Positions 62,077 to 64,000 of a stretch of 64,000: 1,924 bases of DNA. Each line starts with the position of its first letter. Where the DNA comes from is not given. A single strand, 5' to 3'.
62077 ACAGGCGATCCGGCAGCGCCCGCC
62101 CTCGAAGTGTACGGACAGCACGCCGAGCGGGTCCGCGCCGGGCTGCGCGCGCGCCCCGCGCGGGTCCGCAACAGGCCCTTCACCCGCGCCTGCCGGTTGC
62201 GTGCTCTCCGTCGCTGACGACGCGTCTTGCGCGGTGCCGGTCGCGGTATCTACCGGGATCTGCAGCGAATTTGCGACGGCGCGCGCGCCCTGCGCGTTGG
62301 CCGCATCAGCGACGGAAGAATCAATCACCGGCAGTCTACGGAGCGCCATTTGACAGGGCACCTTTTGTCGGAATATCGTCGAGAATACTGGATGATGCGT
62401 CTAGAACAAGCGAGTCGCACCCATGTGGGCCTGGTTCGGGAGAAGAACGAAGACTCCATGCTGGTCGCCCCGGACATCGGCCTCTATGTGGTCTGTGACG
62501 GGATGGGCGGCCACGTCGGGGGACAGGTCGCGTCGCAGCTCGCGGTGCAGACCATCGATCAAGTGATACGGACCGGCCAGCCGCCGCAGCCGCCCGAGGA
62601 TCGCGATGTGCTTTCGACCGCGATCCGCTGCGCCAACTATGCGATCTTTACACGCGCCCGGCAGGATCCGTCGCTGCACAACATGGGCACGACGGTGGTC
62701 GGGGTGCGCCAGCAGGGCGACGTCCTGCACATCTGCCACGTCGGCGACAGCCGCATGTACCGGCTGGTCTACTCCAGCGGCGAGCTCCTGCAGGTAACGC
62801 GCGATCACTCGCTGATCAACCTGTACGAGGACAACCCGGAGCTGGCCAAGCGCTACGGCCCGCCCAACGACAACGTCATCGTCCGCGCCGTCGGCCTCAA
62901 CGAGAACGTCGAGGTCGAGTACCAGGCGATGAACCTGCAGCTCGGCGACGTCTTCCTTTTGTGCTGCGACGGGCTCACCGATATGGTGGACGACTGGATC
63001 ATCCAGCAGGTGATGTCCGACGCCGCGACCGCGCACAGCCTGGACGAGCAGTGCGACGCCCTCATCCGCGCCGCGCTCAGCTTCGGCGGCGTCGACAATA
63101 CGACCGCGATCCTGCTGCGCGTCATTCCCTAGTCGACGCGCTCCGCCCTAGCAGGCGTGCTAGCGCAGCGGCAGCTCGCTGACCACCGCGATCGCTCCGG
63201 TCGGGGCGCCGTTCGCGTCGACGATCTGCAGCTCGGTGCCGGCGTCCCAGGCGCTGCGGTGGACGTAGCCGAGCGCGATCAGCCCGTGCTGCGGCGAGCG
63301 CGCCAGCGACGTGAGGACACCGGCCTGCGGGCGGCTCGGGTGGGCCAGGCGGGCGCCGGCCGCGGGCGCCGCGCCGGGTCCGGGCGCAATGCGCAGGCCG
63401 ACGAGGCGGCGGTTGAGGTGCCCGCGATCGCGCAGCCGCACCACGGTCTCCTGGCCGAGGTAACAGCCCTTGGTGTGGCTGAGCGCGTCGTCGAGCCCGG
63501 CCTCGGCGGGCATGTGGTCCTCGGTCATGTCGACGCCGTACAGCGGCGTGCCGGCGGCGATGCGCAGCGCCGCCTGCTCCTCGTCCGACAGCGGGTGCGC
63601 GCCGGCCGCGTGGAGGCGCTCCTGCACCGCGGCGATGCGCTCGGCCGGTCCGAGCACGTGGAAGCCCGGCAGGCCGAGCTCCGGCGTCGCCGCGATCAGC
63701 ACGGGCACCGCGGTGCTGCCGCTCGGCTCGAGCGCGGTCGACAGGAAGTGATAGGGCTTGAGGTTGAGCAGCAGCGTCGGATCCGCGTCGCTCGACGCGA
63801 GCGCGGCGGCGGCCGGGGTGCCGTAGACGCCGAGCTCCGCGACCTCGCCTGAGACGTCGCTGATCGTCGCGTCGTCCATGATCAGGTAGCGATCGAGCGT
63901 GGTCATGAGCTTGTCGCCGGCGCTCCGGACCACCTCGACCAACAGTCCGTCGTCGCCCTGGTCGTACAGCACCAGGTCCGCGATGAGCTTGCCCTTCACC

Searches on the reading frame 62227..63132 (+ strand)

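Call 68: search_protein_families(library=pfam, proteins=[window:62227-63132:+], max_evalue=0.0001)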
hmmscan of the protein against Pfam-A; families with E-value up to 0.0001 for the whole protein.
window:62227-63132:+ (301 aa): 3 families
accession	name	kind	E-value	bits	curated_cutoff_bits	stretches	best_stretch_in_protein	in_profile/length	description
PF13672.11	PP2C_2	-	2.3e-13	50.6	24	1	72-257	10-181/209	Protein phosphatase 2C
PF00481.26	PP2C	-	2.5e-08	34.3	20.3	0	72-196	22-142/255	Protein phosphatase 2C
PF07228.17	SpoIIE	-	2e-06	28.3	25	1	218-298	104-190/192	Stage II sporulation protein E (SpoIIE)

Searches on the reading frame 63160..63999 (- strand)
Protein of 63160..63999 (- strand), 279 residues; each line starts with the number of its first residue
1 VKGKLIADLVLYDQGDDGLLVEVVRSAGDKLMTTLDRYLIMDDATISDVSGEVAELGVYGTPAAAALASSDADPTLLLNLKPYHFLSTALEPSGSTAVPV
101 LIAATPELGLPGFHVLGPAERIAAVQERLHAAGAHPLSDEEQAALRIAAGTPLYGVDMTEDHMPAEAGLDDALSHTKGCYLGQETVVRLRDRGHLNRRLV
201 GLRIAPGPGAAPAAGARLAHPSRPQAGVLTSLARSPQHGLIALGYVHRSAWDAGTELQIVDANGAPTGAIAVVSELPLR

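Call 68: search_protein_families(library=pfam, proteins=[window:63160-63999:-], max_evalue=0.0001)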
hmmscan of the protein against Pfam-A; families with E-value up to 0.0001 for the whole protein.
window:63160-63999:- (279 aa): 2 families
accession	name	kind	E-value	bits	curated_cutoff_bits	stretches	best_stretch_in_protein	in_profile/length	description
PF01571.26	GCV_T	-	3.8e-16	59.5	25.6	1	2-170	87-253/255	Aminomethyltransferase folate-binding domain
PF08669.17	GCV_T_C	-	1.2e-06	28.7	25.9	1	197-261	1-64/80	Glycine cleavage T-protein C-terminal barrel domain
